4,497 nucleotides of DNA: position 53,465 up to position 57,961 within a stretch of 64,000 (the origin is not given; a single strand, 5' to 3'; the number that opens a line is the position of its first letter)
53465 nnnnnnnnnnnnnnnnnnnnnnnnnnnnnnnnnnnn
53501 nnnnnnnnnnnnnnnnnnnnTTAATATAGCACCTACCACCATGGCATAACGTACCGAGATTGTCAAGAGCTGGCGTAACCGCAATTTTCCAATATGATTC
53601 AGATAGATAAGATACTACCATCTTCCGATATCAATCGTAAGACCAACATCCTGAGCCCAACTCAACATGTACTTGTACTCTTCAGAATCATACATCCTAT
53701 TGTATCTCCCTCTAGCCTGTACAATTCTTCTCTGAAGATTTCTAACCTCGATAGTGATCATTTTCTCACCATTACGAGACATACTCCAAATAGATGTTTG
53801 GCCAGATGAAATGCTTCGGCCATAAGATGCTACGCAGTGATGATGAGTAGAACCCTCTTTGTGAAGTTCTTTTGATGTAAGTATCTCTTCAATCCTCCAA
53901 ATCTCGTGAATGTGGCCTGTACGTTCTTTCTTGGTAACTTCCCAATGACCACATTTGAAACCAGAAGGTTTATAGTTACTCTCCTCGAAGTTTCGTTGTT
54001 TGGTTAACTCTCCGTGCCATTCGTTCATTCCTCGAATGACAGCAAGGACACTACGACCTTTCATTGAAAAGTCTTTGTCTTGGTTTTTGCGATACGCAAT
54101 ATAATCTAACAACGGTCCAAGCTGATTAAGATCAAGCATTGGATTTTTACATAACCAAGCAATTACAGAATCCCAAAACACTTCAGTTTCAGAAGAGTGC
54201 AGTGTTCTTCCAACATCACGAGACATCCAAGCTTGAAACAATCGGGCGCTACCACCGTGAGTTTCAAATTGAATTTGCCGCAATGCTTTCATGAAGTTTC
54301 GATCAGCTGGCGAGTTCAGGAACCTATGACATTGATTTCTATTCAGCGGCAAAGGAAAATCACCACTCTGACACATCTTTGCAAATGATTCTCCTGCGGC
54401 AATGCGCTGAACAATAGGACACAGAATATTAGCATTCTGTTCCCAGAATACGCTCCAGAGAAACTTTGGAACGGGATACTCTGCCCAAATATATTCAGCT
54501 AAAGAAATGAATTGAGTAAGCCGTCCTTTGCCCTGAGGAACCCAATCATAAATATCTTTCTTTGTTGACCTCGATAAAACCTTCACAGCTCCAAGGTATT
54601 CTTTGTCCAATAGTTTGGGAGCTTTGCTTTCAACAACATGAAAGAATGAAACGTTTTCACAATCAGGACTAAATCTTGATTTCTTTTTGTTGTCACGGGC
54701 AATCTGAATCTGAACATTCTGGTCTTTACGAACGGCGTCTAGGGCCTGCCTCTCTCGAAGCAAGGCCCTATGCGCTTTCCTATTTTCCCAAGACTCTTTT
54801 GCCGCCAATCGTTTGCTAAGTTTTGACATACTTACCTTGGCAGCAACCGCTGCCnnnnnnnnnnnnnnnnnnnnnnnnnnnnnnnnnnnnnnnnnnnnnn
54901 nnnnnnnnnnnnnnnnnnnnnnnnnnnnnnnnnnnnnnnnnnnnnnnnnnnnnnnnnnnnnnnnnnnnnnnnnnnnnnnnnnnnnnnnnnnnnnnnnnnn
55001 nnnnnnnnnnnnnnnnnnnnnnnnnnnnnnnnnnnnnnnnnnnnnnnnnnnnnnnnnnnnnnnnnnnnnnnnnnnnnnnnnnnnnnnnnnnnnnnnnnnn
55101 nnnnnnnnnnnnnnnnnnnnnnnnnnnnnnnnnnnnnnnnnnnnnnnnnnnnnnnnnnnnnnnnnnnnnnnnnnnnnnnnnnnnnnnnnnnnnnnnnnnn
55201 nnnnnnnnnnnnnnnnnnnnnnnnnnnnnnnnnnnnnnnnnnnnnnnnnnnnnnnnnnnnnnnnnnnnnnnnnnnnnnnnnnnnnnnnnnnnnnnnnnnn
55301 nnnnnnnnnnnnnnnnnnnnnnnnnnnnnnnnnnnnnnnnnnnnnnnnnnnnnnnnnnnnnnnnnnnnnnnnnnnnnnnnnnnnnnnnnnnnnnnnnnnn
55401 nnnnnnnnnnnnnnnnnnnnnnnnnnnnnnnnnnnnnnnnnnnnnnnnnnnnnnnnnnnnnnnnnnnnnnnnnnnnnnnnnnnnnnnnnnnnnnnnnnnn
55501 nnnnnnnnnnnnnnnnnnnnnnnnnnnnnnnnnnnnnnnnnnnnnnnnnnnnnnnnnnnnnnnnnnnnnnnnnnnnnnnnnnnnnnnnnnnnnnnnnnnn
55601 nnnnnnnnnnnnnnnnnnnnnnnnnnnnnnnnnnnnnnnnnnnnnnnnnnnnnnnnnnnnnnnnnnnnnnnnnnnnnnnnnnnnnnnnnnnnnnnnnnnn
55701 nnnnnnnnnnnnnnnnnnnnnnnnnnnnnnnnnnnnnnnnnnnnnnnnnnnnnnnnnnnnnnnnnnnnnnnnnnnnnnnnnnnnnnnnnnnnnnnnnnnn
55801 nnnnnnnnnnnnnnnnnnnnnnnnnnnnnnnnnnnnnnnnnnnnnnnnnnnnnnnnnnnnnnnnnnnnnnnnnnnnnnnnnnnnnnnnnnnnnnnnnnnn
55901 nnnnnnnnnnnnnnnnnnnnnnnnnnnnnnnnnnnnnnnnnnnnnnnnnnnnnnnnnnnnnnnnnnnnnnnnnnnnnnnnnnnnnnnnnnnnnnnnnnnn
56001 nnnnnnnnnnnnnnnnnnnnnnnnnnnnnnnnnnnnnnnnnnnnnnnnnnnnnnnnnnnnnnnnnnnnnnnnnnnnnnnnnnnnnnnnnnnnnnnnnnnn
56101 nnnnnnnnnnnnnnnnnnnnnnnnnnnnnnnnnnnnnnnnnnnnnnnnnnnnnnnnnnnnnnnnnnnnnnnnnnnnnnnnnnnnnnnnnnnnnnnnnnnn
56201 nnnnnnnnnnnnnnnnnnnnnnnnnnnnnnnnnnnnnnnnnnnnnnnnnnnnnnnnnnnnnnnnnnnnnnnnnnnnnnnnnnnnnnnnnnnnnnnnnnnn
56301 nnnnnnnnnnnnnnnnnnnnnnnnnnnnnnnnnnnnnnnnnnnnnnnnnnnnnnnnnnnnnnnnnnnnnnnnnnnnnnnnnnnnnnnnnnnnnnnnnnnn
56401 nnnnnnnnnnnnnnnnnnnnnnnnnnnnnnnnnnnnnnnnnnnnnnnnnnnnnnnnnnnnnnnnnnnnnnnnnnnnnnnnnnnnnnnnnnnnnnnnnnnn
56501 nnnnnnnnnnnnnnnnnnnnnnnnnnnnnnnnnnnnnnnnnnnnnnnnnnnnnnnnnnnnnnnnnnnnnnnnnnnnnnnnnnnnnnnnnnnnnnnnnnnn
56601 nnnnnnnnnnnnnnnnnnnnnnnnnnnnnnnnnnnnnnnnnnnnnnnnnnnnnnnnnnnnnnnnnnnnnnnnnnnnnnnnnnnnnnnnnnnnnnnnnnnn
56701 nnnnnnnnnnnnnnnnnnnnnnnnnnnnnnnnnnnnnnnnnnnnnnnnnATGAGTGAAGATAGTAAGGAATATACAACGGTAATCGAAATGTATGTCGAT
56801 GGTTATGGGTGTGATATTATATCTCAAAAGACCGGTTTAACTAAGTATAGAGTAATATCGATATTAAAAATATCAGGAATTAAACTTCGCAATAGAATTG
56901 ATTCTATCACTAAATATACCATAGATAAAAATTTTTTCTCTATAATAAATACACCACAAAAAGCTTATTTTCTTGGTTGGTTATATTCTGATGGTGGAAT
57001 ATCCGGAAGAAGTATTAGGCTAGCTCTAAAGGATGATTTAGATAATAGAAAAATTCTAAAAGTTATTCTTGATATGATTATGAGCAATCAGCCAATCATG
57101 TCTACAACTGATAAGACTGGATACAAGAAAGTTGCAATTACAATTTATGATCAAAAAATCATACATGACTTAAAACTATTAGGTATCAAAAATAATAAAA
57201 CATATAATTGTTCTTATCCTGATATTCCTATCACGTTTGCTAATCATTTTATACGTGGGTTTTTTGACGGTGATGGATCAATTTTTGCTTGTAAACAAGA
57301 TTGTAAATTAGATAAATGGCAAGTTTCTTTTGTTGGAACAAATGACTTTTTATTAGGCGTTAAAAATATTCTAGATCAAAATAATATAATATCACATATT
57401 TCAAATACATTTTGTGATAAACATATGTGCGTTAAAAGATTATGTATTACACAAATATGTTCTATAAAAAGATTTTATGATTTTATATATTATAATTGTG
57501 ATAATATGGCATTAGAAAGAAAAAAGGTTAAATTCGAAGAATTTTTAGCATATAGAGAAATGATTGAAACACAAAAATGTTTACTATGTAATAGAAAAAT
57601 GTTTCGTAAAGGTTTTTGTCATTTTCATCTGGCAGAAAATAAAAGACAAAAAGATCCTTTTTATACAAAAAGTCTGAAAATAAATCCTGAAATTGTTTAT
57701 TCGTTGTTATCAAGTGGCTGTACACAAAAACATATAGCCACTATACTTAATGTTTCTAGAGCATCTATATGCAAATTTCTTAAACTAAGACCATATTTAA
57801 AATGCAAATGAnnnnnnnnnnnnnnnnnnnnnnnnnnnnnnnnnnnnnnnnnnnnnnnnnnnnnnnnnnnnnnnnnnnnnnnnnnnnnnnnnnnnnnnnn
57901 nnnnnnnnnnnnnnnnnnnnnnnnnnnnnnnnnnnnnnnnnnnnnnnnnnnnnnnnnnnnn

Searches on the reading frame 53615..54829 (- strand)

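Call 15: search_protein_families(library=phrogs, proteins=[window:53615-54829:-], max_evalue=0.00001)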
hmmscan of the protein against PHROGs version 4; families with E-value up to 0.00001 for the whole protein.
window:53615-54829:- (404 aa): 4 families
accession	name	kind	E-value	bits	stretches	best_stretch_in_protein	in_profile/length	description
phrog_3169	-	unknown function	3.2e-16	60.4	1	318-398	388-469/474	-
phrog_8470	-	unknown function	2.8e-11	44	1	319-393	472-549/567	-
phrog_7484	-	unknown function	1.2e-06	28.6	1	241-395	292-443/450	-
phrog_16315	-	unknown function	4.8e-06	26.5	1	318-398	436-521/532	-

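Call 29: search_protein_families(library=pfam, proteins=[window:53615-54829:-], max_evalue=0.001)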
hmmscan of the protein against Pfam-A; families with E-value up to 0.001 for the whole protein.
window:53615-54829:- (404 aa): 1 family
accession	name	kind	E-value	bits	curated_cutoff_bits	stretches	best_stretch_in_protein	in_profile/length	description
PF14284.11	PcfJ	-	4.8e-15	56.1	25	1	301-380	56-138/147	PcfJ-like protein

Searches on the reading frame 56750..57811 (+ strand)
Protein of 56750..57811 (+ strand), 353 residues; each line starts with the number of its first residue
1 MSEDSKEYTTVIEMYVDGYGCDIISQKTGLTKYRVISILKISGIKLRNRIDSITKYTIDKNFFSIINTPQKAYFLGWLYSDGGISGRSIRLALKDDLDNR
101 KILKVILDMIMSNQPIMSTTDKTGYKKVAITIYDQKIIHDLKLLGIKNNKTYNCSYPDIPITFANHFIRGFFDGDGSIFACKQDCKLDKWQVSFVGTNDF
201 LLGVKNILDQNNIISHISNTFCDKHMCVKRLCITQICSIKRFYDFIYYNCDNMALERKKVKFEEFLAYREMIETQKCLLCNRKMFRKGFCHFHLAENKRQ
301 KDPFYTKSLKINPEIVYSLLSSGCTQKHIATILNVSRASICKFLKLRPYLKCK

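Call 29: search_protein_families(library=pfam, proteins=[window:56750-57811:+], max_evalue=0.001)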
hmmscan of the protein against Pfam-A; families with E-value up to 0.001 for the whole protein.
window:56750-57811:+ (353 aa): 1 family
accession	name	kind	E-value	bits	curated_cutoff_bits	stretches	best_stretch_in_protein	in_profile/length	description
PF14528.11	LAGLIDADG_3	-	5.7e-07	30.1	22.5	1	165-245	4-80/82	LAGLIDADG-like domain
